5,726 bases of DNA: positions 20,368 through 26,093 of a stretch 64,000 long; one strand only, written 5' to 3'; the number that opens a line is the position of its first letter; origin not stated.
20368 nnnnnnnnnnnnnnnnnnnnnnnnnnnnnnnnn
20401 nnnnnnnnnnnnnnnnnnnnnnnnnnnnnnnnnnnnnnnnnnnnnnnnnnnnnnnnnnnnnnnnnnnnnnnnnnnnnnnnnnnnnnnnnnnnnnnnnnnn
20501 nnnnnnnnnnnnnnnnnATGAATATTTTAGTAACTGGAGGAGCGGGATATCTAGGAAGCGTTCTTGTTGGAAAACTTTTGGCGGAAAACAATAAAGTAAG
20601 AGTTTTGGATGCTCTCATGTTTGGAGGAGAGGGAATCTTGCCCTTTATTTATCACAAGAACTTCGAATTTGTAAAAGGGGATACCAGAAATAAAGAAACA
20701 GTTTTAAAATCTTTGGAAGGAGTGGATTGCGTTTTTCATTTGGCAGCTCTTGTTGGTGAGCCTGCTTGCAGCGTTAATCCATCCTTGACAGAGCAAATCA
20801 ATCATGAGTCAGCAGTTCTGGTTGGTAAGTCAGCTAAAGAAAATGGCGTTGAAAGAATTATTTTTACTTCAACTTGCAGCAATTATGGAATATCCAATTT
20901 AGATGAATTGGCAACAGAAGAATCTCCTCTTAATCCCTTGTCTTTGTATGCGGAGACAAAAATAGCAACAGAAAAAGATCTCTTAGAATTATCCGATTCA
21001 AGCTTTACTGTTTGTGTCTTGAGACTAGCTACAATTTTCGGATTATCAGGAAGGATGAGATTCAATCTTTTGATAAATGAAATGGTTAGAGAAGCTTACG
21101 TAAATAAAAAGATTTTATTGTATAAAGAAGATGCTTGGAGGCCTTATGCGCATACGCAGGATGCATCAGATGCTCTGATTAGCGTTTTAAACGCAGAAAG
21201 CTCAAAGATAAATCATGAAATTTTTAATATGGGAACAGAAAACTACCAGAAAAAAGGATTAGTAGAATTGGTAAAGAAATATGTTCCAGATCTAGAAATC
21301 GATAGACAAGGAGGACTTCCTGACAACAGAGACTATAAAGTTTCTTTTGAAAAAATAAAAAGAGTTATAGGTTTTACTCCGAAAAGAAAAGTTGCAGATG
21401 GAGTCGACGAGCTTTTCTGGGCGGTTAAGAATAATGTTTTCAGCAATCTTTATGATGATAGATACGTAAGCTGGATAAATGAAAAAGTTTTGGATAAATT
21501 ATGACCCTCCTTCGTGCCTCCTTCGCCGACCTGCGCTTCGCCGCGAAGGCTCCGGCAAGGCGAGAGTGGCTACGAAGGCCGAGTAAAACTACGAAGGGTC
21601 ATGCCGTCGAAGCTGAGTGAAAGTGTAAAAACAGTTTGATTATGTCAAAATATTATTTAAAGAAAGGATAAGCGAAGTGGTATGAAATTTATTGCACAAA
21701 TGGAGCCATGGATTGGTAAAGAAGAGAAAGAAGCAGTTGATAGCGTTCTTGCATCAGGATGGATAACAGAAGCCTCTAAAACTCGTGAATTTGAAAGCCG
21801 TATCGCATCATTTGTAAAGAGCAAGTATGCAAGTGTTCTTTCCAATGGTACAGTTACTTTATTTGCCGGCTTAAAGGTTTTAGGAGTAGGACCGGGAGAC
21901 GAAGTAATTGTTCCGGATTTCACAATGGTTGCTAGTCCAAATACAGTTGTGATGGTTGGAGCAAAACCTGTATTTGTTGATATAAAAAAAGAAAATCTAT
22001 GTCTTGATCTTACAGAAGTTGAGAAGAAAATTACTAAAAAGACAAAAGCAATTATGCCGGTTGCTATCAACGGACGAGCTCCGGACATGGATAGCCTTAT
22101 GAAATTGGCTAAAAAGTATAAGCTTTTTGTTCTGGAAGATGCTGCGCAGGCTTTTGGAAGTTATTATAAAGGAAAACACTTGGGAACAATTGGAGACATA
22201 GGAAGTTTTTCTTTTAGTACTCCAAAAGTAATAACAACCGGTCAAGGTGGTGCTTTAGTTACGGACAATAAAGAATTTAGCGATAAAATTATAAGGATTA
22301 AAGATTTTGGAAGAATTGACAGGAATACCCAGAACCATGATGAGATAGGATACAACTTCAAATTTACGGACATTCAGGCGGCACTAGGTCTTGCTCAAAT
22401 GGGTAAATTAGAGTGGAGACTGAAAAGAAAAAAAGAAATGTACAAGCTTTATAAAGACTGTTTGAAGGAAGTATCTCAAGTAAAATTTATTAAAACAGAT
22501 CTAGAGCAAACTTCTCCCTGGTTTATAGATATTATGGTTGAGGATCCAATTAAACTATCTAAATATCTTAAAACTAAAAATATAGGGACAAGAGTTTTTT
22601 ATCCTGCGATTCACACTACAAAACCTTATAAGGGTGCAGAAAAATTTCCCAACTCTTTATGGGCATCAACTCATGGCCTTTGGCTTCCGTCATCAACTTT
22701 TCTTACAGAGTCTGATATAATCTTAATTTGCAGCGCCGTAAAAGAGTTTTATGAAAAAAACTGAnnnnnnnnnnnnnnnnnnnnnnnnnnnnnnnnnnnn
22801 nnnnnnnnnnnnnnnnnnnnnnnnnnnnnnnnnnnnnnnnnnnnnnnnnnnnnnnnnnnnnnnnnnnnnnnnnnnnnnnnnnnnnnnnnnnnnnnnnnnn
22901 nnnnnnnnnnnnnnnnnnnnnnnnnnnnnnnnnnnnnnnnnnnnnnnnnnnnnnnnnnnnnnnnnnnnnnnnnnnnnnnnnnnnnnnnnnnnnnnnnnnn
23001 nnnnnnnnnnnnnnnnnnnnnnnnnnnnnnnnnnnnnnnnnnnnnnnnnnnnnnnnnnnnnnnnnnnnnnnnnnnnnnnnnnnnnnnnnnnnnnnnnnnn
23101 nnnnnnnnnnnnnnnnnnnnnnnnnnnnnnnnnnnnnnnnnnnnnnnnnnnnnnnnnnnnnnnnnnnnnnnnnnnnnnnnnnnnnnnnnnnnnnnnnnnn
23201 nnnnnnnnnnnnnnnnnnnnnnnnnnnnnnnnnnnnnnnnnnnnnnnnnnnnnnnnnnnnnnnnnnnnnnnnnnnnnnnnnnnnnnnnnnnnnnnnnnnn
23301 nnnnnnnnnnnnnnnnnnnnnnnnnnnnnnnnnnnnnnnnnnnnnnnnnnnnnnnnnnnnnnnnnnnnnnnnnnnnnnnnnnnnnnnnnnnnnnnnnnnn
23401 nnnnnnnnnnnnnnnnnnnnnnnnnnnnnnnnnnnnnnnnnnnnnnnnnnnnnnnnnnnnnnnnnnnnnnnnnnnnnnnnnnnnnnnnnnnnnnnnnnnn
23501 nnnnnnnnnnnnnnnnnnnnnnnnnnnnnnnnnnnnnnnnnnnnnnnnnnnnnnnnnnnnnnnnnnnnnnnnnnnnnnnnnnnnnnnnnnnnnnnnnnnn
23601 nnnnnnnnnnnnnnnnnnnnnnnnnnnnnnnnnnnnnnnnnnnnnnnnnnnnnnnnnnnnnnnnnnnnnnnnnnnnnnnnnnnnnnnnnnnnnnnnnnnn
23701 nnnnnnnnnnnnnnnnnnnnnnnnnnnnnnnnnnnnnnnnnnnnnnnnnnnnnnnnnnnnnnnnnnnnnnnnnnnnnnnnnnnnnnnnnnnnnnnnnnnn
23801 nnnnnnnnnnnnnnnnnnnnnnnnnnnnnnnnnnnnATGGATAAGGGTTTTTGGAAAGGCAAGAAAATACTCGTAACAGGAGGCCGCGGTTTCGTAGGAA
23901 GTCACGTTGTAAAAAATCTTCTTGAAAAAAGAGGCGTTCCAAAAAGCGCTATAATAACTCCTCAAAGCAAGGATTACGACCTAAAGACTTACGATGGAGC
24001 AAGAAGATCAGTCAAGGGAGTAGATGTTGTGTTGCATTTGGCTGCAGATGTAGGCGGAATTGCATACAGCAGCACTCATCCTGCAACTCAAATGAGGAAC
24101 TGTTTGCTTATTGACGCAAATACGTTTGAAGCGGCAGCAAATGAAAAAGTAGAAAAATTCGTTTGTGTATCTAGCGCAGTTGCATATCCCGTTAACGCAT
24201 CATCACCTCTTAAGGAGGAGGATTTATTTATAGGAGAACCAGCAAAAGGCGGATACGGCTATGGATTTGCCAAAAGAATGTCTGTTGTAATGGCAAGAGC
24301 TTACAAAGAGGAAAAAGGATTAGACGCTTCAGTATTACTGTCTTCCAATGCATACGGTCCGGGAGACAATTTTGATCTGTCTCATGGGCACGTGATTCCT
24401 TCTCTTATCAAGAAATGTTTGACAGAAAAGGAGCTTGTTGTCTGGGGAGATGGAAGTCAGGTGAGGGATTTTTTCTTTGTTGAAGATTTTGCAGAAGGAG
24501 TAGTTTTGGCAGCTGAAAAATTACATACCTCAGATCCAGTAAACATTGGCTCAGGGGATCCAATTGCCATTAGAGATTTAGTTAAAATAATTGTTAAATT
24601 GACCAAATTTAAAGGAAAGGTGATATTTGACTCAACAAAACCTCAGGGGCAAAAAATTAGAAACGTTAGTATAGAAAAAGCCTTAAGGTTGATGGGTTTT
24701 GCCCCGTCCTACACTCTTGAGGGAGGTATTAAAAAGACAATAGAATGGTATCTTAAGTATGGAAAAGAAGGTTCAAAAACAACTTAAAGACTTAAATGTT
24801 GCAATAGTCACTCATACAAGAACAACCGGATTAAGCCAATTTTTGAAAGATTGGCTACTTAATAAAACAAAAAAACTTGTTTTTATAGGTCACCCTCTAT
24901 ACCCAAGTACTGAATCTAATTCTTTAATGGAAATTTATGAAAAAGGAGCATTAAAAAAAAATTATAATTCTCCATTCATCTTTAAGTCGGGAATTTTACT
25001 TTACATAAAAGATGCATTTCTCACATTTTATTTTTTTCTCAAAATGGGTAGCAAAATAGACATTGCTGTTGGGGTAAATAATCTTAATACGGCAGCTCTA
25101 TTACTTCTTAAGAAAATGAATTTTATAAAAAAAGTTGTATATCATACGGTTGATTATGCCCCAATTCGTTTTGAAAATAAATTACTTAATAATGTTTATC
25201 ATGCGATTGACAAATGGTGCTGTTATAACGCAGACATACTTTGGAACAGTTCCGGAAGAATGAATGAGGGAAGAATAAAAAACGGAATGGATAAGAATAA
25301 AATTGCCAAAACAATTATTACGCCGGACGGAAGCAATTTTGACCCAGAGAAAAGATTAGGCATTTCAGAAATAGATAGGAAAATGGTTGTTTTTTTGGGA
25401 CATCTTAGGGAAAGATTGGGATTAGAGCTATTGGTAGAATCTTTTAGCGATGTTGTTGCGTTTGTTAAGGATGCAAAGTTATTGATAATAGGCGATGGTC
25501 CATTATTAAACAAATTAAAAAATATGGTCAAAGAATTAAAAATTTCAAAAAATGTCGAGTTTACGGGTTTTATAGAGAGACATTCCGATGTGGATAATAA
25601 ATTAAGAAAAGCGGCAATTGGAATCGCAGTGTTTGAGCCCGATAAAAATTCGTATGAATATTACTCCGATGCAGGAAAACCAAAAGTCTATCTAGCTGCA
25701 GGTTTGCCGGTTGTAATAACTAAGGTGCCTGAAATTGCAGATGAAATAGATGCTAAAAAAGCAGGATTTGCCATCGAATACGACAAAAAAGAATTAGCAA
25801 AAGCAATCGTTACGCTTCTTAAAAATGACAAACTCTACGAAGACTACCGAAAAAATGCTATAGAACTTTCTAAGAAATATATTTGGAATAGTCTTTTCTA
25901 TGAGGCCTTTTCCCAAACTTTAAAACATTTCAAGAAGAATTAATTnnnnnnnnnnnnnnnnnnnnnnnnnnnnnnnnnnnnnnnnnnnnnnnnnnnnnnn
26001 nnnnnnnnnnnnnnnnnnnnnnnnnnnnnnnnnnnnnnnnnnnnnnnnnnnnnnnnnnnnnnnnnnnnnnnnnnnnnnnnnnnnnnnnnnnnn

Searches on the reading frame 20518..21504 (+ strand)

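Call 9: search_protein_families(library=pfam, proteins=[window:20518-21504:+])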
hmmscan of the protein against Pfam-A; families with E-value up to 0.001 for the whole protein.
window:20518-21504:+ (328 aa): 8 families
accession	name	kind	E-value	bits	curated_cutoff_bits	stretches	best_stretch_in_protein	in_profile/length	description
PF01370.27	Epimerase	-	1.3e-37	129.9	20.9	1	3-239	1-240/240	NAD dependent epimerase/dehydratase family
PF16363.11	GDP_Man_Dehyd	-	4.3e-20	72.9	27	1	4-298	1-331/332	GDP-mannose 4,6 dehydratase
PF01073.25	3Beta_HSD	-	5e-19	68.8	22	1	4-192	1-199/280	3-beta hydroxysteroid dehydrogenase/isomerase family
PF04321.23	RmlD_sub_bind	-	2.5e-14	53.5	27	1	1-236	1-210/287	RmlD substrate binding domain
PF02719.21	Polysacc_synt_2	-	7.4e-10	38.9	20.2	1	3-119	1-128/293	Polysaccharide biosynthesis protein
PF05368.20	NmrA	-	2.3e-08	34.5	27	1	2-131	4-119/298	NmrA-like family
PF07993.18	NAD_binding_4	-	5.1e-08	32.8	20.1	0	5-28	1-24/258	Male sterility protein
PF13460.12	NAD_binding_10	-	1e-07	32.5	27.2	1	7-164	1-139/184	NAD(P)H-binding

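Call 13: search_protein_families(library=ncbifam, proteins=[window:20518-21504:+], max_evalue=1e-10)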
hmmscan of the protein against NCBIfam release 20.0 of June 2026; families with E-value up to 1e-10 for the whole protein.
window:20518-21504:+ (328 aa): 12 families
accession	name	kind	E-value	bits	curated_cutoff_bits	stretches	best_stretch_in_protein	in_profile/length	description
TIGR01179.1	galE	equivalog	1.4e-29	103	262.3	1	2-291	1-312/332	UDP-glucose 4-epimerase GalE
TIGR04180.1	EDH_00030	hypoth_equivalog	6.3e-26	91.1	475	1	3-242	1-241/297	NAD-dependent 4,6-dehydratase LegB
TIGR01181.1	dTDP_gluc_dehyt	equivalog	1.9e-21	76.5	365.1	1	2-306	1-315/321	dTDP-glucose 4,6-dehydratase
TIGR03466.1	HpnA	hypoth_equivalog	1.8e-17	63.2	367.65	1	2-168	2-165/327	hopanoid-associated sugar epimerase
NF043036.1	ErythonDh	equivalog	4.1e-16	59.1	325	1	1-173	1-179/321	D-erythronate dehydrogenase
NF042422.1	oxyalk_red_OleD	equivalog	6.2e-15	55.4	580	1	1-178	1-173/329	2-alkyl-3-oxoalkanoate reductase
NF007956.0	PRK10675.1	subfamily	2.1e-13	50.1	394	1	1-170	1-177/338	UDP-glucose 4-epimerase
NF042423.1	oxyalk_red_Shew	equivalog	3.1e-13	49.5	580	1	2-177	10-178/331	2-alkyl-3-oxoalkanoate reductase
TIGR02197.1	heptose_epim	equivalog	6.3e-13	48.6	274.6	1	3-243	1-246/316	ADP-glyceromanno-heptose 6-epimerase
TIGR01214.1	rmlD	equivalog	1.6e-12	47.2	224.05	1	3-234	2-207/285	dTDP-4-dehydrorhamnose reductase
TIGR03589.1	PseB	equivalog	3.3e-12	46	407.75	1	2-153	6-144/324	UDP-N-acetylglucosamine 4,6-dehydratase (inverting)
NF052578.1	StrlDmthSdmBMthl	equivalog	4.1e-12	46.5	600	1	1-175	1-171/328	sterol demethylase protein SdmB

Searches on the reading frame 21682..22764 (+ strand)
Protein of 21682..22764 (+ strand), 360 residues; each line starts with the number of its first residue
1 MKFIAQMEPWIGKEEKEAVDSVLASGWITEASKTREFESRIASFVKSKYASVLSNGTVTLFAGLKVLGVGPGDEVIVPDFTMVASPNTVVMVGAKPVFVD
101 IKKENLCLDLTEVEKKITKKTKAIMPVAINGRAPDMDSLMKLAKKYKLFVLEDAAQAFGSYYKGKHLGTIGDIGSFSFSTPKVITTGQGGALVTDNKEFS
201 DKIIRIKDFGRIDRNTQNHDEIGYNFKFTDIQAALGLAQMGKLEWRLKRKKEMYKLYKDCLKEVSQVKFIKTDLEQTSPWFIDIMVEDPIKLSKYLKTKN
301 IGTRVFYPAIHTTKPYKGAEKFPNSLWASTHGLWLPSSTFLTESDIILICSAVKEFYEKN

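Call 9: search_protein_families(library=pfam, proteins=[window:21682-22764:+])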
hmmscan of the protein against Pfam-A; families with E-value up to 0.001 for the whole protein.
window:21682-22764:+ (360 aa): 4 families
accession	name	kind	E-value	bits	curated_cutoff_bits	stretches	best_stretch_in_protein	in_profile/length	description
PF01041.23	DegT_DnrJ_EryC1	-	3.6e-104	349.3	19.8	1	11-353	3-359/360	DegT/DnrJ/EryC1/StrS aminotransferase family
PF00266.25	Aminotran_5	-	1.6e-07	31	21.5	1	35-329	46-358/371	Aminotransferase class-V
PF00155.27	Aminotran_1_2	-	4e-07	30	19.7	1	35-155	45-187/361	Aminotransferase class I and II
PF01053.26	Cys_Met_Meta_PP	-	1.6e-05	24.1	27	1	34-164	54-184/381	Cys/Met metabolism PLP-dependent enzyme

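Call 13: search_protein_families(library=ncbifam, proteins=[window:21682-22764:+], max_evalue=1e-10)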
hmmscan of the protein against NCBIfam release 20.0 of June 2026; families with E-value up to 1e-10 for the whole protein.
window:21682-22764:+ (360 aa): 7 families
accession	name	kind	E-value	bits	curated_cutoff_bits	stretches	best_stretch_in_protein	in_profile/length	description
TIGR04181.1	NHT_00031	hypoth_equivalog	9.4e-82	274.7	420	1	7-338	4-359/359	LegC family aminotransferase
TIGR03588.1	PseC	equivalog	1.3e-70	238.2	423.5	1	7-355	5-378/380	UDP-4-amino-4,6-dideoxy-N-acetyl-beta-L-altrosamine transaminase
NF008658.2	PRK11658.1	equivalog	2.7e-67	227.1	631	1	2-358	3-378/379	UDP-4-amino-4-deoxy-L-arabinose aminotransferase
NF008687.0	PRK11706.1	equivalog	1.4e-59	201.8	375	1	9-357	7-374/375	dTDP-4-amino-4,6-dideoxygalactose transaminase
TIGR04427.1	PLP_DesI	equivalog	2e-54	185.2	650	1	18-354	37-380/390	dTDP-4-dehydro-6-deoxyglucose aminotransferase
NF011936.0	PRK15407.1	equivalog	3.7e-50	170.9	423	2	13-211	47-252/440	lipopolysaccharide biosynthesis protein RfbH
TIGR02379.1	ECA_wecE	subfamily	9.7e-50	169.4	434.85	1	9-272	8-279/376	dTDP-4-amino-4,6-dideoxy-D-glucose transaminase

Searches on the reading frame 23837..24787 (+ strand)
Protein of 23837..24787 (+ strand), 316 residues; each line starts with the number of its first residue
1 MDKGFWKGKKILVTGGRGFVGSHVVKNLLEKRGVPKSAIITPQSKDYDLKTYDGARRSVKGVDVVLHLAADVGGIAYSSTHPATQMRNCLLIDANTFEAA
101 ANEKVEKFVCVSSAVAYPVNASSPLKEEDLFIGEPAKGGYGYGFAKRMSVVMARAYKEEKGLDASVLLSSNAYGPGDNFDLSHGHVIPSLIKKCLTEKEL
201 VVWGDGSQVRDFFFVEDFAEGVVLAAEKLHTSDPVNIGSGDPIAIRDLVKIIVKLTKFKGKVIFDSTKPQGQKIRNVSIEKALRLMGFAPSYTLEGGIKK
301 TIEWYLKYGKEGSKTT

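Call 10: search_protein_families(library=pfam, proteins=[window:23837-24787:+])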
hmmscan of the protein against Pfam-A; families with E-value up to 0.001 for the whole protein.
window:23837-24787:+ (316 aa): 6 families
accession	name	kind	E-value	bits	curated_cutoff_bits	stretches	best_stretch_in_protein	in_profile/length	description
PF01370.27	Epimerase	-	7e-47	160.3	20.9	1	11-238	1-240/240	NAD dependent epimerase/dehydratase family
PF16363.11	GDP_Man_Dehyd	-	2.2e-27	96.8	27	1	12-300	1-331/332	GDP-mannose 4,6 dehydratase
PF01073.25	3Beta_HSD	-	2.1e-10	40.5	22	1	12-232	1-235/280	3-beta hydroxysteroid dehydrogenase/isomerase family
PF02719.21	Polysacc_synt_2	-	2.6e-10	40.4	20.2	0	142-261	138-252/293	Polysaccharide biosynthesis protein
PF07993.18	NAD_binding_4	-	2.6e-07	30.5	20.1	0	56-174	83-209/258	Male sterility protein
PF13460.12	NAD_binding_10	-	2.7e-05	24.5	27.2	1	15-118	1-103/184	NAD(P)H-binding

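Call 13: search_protein_families(library=ncbifam, proteins=[window:23837-24787:+], max_evalue=1e-10)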
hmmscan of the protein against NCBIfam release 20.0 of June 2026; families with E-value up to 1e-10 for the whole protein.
window:23837-24787:+ (316 aa): 10 families
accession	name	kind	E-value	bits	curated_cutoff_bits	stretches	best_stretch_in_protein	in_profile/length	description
NF047922.1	GDPFucSynFcl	equivalog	2.1e-63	214.6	500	1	8-308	2-304/308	GDP-L-fucose synthase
TIGR01181.1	dTDP_gluc_dehyt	equivalog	1.5e-30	106.4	365.1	1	10-307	1-313/321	dTDP-glucose 4,6-dehydratase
TIGR04180.1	EDH_00030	hypoth_equivalog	1.7e-29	102.8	475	1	48-292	57-296/297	NAD-dependent 4,6-dehydratase LegB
TIGR01179.1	galE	equivalog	9.5e-25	87.1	262.3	1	61-306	70-326/332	UDP-glucose 4-epimerase GalE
NF007490.0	PRK10084.1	subfamily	7.6e-23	81.1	649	1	141-307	166-336/361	dTDP-glucose 4,6-dehydratase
NF007582.0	PRK10217.1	equivalog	4.5e-20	72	698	1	138-307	156-333/355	dTDP-glucose 4,6-dehydratase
TIGR02197.1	heptose_epim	equivalog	6.9e-17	61.6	274.6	1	58-307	63-315/316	ADP-glyceromanno-heptose 6-epimerase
NF011728.1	PRK15181.1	equivalog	1.7e-15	56.9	760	1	48-307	77-339/348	Vi polysaccharide biosynthesis UDP-N-acetylglucosaminuronic acid C-4 epimerase TviC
TIGR02622.1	CDP_4_6_dhtase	equivalog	3.3e-13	49.5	278.45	0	5-312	1-337/352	CDP-glucose 4,6-dehydratase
TIGR03466.1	HpnA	hypoth_equivalog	7.3e-13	48.1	367.65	1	10-259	2-249/327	hopanoid-associated sugar epimerase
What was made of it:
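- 23837..24787 (+): Fcl/ColC-like 3,5-epimerase/4-reductase, a candidate last step after P1. NCBIfam GDP-L-fucose synthase 215 bits, below the 500 cutoff (call 13).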

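Call 24: search_solved_structures(query=window:23837-24787:+, max_evalue=1e-20)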
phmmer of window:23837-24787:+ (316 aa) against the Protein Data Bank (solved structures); distinct sequences matched with E-value up to 1e-20: 33.
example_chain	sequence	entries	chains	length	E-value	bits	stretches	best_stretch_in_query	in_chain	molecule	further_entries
1bws_A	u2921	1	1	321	1.1e-41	146.7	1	9-307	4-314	PROTEIN (GDP-4-KETO-6-DEOXY-D-MANNOSE EPIMERASE/REDUCTASE)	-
1e6u_A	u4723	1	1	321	3.1e-41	145.3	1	9-307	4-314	GDP-FUCOSE SYNTHETASE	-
1bsv_A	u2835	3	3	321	4.1e-41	144.9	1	9-307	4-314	PROTEIN (GDP-FUCOSE SYNTHETASE) | GDP-FUCOSE SYNTHETASE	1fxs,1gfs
1e7s_A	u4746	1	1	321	9.2e-41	143.7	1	9-307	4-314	GDP-FUCOSE SYNTHETASE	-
1e7q_A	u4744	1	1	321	9.8e-41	143.6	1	9-307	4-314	GDP-FUCOSE SYNTHETASE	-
1e7r_A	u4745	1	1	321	6.3e-40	141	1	9-307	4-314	GDP-FUCOSE SYNTHETASE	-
4bkp_A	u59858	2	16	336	6.5e-39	137.7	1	5-306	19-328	GDP-L-FUCOSE SYNTHASE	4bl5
4b8z_A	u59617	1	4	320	7.1e-39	137.5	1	5-306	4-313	GDP-L-FUCOSE SYNTHASE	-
4b8w_A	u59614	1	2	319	8.2e-39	137.3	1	6-306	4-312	GDP-L-FUCOSE SYNTHASE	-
4e5y_A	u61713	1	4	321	1.7e-38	136.3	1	9-306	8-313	GDP-L-fucose synthase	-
7ll6_A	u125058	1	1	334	1.1e-37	133.6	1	7-303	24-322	GDP-L-fucose synthase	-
8du0_A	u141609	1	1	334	1.6e-37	133.1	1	7-303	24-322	GDP-L-fucose synthase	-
6aqy_A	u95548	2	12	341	2e-31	113.1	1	10-307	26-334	gdp-l-fucose synthetase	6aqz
8sg0_A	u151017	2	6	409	3.9e-31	112.1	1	5-306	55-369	GDP-mannose 3,5-epimerase | GDP-mannose 3,5 epimerase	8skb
7anh_A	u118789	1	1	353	4.8e-30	108.5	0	4-196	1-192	GDP-L-fucose synthase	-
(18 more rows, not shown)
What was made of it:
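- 23837..24787 (+): PDB GDP-fucose synthase 1e-41 (call 24).
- On ColD subtype (reductase-independent, glutamate-recycled): The window has an Fcl-like gene at 23837..24787, 11 kb away (calls 13, 24).
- The commonest direct partner is Fcl-like, and all of its solved relatives bind GDP-sugars (call 24).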

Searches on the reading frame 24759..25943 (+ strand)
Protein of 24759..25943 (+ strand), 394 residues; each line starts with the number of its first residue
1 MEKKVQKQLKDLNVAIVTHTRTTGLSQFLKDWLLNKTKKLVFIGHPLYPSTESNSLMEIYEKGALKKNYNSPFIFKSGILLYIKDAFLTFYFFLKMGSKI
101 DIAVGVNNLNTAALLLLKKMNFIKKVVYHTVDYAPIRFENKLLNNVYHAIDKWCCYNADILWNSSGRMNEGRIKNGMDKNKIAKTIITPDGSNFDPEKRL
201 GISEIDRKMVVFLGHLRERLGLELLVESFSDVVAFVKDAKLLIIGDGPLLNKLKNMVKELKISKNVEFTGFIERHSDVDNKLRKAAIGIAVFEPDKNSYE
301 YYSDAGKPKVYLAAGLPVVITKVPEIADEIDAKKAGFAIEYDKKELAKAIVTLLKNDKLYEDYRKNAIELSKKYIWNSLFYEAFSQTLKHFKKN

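Call 10: search_protein_families(library=pfam, proteins=[window:24759-25943:+])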
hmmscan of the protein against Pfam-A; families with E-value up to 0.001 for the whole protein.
window:24759-25943:+ (394 aa): 2 families
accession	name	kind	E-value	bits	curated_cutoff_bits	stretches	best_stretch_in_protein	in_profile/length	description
PF00534.26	Glycos_transf_1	-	2.8e-22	79.5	26.4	2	206-287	14-95/172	Glycosyl transferases group 1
PF13692.12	Glyco_trans_1_4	-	1.1e-20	74.8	27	1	208-356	2-142/142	Glycosyl transferases group 1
